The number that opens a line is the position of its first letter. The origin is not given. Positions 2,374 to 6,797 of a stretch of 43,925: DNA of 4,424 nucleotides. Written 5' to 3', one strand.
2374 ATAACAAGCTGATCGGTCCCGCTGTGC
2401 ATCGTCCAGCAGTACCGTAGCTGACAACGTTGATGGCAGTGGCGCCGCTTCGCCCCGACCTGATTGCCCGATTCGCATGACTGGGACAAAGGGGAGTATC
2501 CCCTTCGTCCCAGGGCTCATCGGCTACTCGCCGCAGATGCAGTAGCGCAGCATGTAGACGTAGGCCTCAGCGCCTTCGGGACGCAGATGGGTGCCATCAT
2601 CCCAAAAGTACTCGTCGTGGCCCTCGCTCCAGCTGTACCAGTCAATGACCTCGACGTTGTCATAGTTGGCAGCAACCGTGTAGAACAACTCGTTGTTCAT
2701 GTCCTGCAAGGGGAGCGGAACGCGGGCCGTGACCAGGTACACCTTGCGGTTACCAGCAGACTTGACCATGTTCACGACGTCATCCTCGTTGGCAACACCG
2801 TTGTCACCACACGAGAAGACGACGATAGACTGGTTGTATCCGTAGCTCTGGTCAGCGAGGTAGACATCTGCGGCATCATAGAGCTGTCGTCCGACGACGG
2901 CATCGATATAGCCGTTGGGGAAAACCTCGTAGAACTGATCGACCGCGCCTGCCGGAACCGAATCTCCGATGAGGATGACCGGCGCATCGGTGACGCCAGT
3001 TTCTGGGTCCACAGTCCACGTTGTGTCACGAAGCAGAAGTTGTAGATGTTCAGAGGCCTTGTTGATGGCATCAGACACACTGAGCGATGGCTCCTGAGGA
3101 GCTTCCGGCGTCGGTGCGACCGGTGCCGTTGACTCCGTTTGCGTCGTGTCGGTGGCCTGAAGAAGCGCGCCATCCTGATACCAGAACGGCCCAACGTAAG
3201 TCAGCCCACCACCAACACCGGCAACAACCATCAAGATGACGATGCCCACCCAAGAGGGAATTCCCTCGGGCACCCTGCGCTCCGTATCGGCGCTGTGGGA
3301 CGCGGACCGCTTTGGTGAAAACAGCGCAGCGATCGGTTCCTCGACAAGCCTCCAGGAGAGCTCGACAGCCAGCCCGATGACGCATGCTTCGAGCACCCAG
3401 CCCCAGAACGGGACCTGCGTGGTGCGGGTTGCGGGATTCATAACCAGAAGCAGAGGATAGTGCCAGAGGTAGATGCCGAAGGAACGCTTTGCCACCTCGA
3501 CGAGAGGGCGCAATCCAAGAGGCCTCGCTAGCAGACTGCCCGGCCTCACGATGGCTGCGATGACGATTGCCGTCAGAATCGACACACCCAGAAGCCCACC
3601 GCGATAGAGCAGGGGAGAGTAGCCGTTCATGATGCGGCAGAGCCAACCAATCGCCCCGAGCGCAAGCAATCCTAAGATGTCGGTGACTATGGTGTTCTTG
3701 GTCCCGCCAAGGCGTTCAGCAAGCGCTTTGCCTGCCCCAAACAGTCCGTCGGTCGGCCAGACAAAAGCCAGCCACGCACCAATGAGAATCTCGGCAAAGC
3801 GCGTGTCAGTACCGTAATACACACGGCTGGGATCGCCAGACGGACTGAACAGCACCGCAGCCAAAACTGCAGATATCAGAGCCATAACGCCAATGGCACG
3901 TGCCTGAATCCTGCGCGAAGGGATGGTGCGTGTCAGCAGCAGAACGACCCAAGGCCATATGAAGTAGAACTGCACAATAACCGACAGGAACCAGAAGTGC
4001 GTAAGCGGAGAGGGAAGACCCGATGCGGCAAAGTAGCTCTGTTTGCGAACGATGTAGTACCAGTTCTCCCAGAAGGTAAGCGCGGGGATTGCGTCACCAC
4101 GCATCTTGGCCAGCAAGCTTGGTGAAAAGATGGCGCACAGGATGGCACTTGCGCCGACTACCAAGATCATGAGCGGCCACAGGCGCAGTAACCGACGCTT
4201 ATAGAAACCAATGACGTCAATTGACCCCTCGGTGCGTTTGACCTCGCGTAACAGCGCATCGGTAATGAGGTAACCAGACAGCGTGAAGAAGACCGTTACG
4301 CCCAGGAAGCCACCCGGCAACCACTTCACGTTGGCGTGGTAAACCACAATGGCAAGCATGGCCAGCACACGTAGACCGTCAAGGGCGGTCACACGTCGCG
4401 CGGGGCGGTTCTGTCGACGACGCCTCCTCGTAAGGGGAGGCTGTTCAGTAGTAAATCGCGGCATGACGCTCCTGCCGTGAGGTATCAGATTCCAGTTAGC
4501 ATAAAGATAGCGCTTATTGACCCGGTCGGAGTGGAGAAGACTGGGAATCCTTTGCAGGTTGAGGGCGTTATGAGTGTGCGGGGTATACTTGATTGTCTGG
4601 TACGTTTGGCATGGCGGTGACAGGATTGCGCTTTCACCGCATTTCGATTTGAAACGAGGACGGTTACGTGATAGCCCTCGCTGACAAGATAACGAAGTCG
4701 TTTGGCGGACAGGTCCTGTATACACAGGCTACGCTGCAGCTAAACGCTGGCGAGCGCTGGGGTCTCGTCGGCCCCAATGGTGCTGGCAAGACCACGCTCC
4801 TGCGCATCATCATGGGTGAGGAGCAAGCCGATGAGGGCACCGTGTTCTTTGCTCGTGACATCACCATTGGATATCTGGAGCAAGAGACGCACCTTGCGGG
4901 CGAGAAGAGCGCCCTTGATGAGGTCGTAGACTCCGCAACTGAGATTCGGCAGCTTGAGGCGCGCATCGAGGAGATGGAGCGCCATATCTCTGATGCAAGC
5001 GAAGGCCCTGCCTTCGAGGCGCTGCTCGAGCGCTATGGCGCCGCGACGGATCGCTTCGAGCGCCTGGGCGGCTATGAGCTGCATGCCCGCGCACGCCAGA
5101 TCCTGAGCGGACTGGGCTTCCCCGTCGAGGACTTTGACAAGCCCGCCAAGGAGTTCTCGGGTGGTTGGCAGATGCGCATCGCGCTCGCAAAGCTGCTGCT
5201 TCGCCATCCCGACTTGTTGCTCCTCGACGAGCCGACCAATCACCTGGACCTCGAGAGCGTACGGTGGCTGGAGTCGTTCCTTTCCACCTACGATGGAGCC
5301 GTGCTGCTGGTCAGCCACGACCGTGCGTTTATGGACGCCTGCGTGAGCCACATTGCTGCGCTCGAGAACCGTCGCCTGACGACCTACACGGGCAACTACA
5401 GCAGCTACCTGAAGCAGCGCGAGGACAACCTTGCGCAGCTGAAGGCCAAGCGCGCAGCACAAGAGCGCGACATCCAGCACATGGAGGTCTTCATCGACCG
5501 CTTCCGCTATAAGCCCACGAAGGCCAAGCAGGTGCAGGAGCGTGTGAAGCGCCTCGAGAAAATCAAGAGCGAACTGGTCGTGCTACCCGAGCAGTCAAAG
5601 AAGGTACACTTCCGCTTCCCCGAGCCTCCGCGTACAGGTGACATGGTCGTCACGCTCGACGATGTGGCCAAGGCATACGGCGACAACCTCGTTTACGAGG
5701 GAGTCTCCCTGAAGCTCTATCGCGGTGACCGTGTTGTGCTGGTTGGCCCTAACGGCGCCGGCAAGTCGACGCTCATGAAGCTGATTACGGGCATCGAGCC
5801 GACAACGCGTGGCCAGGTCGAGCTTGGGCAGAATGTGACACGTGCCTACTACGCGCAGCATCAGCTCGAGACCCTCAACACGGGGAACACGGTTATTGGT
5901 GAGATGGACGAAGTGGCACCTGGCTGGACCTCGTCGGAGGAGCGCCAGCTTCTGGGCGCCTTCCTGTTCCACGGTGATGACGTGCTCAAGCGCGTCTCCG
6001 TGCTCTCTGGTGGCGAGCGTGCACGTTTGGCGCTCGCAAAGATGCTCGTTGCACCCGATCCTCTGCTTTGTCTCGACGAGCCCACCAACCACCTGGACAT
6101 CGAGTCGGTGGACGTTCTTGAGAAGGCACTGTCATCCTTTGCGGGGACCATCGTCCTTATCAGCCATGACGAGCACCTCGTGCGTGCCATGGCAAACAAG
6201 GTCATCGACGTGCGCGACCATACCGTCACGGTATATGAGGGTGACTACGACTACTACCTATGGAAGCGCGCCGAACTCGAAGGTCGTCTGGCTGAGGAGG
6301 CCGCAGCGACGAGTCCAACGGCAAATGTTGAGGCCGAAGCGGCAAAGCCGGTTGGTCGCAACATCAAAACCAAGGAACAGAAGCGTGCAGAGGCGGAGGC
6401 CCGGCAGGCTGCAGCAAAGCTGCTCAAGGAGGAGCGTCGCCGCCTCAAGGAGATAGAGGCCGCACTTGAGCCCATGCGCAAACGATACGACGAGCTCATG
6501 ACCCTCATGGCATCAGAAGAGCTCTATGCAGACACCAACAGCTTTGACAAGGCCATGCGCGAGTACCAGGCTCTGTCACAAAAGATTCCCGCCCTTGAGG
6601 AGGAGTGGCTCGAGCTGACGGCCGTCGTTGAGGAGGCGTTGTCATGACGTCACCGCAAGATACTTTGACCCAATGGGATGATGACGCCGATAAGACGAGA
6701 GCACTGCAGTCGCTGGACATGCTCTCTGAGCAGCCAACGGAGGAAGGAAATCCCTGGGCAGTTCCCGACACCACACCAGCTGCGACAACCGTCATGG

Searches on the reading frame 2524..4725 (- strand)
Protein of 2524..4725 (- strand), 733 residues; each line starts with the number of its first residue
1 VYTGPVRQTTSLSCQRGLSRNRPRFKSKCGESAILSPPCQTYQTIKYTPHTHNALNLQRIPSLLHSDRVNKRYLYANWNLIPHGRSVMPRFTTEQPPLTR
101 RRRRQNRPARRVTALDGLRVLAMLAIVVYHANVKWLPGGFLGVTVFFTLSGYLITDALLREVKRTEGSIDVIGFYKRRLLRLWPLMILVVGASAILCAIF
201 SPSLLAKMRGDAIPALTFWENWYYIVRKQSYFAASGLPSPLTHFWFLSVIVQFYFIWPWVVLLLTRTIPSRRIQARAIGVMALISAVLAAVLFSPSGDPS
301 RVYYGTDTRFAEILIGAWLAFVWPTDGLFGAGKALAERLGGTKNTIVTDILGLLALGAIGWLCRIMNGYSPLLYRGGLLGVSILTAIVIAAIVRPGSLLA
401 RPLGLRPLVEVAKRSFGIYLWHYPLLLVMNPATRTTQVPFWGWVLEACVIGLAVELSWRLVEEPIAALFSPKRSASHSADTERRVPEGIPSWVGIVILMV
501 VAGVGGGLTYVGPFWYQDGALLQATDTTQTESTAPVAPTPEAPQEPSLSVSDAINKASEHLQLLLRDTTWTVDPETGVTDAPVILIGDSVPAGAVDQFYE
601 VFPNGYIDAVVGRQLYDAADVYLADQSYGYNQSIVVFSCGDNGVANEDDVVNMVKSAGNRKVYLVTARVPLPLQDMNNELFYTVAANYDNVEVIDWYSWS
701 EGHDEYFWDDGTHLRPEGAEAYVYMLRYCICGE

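Call 51: search_protein_families(library=padloc, proteins=[window:2524-4725:-], max_evalue=0.001)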
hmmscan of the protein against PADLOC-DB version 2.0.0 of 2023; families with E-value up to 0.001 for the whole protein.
window:2524-4725:- (733 aa): 0 families

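Call 52: search_protein_families(library=pfam, proteins=[window:2524-4725:-], max_evalue=0.00001)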
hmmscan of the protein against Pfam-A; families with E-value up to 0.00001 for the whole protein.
window:2524-4725:- (733 aa): 1 family
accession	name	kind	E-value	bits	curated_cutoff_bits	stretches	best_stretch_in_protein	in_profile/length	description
PF01757.29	Acyl_transf_3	-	3.2e-28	99.2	31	1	113-452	2-315/326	Acyltransferase domain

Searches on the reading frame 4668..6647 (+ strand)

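Call 52: search_protein_families(library=pfam, proteins=[window:4668-6647:+], max_evalue=0.00001)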
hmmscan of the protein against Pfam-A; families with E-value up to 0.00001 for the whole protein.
window:4668-6647:+ (659 aa): 9 families
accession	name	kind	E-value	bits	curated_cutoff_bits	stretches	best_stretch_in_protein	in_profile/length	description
PF00005.33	ABC_tran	-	5.4e-54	182.9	25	2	20-191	3-137/137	ABC transporter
PF12848.13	ABC_tran_Xtn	-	1.4e-25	89.6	25.9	1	231-315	2-85/85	ABC transporter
PF13304.12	AAA_21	-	1.9e-19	71.3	27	0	33-105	4-83/304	AAA domain, putative AbiEii toxin, Type IV TA system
PF02463.25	SMC_N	-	7.9e-12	45.5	40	0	445-517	136-213/220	RecF/RecN/SMC N terminal domain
PF13555.12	AAA_29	-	2.4e-07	30.8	27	0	344-370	13-39/61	P-loop containing region of AAA domain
PF16326.10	ABC_tran_CTD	-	8.1e-07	29.6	32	1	584-651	1-68/69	ABC transporter C-terminal domain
PF13521.12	AAA_28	-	1e-06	29.5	27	0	33-106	4-71/164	AAA domain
PF13401.12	AAA_22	-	2.6e-06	28.2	27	0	33-67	10-37/130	AAA domain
PF01926.29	MMR_HSR1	-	4e-06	27.3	21.9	0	355-378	1-24/113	50S ribosome-binding GTPase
